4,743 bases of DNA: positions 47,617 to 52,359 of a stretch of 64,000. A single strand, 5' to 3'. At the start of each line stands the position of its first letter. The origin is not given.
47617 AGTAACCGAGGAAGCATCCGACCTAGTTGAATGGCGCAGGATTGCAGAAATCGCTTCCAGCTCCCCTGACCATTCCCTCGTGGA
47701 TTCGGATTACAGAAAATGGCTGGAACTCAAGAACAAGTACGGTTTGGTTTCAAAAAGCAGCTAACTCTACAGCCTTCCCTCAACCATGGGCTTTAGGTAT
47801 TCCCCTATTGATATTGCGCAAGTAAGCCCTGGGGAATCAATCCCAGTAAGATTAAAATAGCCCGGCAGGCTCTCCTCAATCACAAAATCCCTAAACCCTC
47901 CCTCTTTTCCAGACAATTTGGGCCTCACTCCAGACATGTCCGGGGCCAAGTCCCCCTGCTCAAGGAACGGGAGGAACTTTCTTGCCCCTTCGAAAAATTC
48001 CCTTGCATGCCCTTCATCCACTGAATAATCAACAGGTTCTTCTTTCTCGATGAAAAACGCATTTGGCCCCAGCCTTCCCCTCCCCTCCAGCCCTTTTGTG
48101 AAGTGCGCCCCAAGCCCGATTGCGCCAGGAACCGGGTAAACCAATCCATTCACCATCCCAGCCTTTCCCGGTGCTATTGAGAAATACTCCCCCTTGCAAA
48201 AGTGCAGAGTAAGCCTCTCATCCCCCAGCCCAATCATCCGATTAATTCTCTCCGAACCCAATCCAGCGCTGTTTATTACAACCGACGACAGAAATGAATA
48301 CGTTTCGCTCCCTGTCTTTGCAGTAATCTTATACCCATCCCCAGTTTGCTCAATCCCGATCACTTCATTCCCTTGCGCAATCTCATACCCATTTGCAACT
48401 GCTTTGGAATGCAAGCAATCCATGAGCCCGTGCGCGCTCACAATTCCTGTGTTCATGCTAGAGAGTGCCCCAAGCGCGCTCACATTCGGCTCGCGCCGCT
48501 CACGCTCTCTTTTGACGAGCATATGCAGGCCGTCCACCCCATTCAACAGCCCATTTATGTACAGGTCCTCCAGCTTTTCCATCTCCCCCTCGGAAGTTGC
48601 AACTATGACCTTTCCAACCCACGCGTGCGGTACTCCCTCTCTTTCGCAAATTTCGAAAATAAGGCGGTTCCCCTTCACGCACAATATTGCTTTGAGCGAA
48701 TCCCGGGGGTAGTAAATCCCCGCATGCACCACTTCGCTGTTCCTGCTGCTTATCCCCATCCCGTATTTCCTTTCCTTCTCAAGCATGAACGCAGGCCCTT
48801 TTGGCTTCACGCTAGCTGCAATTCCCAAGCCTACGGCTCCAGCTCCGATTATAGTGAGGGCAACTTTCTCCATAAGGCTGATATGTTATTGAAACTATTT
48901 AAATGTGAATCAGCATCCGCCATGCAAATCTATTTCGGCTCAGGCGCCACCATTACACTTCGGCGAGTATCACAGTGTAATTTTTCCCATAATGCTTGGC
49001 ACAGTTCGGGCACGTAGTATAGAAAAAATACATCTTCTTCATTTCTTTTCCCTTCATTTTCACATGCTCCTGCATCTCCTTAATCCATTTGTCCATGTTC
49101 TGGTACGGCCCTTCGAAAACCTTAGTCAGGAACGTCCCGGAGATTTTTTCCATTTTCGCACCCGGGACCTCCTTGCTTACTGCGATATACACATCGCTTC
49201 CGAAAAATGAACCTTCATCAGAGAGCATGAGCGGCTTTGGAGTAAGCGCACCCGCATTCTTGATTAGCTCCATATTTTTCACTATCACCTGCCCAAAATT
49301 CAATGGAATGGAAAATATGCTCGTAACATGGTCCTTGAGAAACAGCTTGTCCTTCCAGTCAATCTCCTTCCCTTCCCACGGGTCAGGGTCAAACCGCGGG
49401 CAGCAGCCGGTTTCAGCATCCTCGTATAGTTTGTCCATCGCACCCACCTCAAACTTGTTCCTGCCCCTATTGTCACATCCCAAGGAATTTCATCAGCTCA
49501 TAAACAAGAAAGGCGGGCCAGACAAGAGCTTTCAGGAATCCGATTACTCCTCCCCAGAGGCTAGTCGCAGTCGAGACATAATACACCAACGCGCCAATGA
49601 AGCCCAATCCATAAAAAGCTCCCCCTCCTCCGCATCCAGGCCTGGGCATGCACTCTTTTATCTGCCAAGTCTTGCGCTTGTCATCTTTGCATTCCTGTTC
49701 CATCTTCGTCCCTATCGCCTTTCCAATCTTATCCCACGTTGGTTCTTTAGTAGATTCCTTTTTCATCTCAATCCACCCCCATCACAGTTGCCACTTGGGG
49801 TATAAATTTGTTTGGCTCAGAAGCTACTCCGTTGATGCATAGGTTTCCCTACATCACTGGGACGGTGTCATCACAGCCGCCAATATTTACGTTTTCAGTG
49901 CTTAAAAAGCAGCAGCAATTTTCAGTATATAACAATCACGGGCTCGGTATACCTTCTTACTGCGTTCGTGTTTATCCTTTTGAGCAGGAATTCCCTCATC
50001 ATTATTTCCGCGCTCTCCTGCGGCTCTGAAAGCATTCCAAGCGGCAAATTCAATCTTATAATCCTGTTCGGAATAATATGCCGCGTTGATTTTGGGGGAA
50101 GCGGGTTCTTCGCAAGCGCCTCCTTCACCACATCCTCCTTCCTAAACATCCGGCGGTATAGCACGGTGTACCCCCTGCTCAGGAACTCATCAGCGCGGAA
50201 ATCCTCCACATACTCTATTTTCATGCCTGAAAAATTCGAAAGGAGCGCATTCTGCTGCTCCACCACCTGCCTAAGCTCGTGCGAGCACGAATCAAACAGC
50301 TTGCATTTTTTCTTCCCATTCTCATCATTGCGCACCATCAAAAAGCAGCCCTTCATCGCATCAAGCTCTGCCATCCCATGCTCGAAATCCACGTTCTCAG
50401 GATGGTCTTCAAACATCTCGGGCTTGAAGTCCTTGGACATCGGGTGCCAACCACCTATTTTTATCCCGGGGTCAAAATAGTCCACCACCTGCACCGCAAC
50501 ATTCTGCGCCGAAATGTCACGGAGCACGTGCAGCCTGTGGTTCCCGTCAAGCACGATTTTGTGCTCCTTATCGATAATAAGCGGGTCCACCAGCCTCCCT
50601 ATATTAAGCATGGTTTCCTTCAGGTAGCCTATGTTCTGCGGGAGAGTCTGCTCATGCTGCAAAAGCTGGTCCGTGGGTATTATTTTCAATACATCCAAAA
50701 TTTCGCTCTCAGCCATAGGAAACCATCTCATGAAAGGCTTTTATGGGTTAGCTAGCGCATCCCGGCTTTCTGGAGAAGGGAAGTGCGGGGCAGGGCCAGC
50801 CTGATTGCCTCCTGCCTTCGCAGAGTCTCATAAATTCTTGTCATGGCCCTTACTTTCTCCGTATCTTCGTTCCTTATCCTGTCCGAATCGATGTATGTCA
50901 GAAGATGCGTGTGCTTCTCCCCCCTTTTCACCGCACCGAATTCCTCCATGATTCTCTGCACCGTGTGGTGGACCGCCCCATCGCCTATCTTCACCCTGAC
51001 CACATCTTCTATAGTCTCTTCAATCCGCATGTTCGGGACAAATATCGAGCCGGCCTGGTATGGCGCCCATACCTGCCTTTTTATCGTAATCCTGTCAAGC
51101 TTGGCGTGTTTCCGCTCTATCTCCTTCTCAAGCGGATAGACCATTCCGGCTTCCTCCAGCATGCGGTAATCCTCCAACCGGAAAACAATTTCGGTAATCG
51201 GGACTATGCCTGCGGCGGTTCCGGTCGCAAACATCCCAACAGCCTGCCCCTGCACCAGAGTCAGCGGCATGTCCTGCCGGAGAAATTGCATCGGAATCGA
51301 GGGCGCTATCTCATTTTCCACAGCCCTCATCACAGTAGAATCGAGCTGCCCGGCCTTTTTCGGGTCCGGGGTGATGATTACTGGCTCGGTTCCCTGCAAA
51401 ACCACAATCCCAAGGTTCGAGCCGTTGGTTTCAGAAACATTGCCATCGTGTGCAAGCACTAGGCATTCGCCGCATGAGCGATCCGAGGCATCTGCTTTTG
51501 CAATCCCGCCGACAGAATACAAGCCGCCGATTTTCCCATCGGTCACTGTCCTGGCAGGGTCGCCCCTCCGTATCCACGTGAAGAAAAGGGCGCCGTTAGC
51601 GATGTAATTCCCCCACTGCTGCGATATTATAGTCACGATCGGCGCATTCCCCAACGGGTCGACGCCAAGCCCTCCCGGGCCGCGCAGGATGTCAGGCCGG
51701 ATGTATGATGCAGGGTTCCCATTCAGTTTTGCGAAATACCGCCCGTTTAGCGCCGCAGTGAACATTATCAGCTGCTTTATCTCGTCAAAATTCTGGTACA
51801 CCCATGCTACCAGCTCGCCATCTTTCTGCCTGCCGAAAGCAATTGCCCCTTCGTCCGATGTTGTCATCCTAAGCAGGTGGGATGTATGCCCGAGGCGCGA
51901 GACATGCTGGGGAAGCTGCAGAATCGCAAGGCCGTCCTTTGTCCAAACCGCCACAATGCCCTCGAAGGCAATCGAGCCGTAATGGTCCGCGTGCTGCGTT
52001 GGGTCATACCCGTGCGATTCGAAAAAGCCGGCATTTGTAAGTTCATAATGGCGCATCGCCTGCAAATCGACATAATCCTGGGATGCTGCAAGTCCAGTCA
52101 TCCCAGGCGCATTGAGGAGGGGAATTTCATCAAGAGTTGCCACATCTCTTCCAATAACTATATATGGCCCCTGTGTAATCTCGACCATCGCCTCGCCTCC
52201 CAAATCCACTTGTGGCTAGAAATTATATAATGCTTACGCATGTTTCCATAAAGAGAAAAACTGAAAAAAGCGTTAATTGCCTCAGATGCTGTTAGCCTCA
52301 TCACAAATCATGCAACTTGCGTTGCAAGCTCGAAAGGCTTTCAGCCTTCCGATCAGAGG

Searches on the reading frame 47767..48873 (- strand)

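Call 68: search_protein_families(library=pfam, proteins=[window:47767-48873:-], max_evalue=0.0001)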
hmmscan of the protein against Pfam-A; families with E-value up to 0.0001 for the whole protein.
window:47767-48873:- (368 aa): 1 family
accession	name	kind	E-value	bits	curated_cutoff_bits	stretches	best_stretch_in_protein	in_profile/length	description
PF01266.30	DAO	-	5.3e-48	164.8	27.9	1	7-360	3-350/353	FAD dependent oxidoreductase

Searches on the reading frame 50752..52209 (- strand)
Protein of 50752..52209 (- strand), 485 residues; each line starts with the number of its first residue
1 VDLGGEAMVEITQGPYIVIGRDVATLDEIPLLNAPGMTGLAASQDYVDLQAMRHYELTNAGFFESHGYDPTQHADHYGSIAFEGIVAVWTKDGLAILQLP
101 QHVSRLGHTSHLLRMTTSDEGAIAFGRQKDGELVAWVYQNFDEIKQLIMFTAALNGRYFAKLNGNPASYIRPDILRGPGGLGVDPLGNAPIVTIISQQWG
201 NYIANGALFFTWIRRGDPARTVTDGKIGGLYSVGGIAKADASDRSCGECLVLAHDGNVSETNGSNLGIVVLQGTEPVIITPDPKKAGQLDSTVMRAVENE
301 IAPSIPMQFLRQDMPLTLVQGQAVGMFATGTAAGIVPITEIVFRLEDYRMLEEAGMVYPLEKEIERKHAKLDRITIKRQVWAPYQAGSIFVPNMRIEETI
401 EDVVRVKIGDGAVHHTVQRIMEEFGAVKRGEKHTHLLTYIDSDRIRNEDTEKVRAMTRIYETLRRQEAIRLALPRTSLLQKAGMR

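Call 68: search_protein_families(library=pfam, proteins=[window:50752-52209:-], max_evalue=0.0001)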
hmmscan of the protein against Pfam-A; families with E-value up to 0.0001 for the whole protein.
window:50752-52209:- (485 aa): 1 family
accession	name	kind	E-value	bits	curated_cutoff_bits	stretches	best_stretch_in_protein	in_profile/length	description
PF01063.24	Aminotran_4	-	4.3e-15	56.6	28.5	1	96-341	13-223/223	Amino-transferase class IV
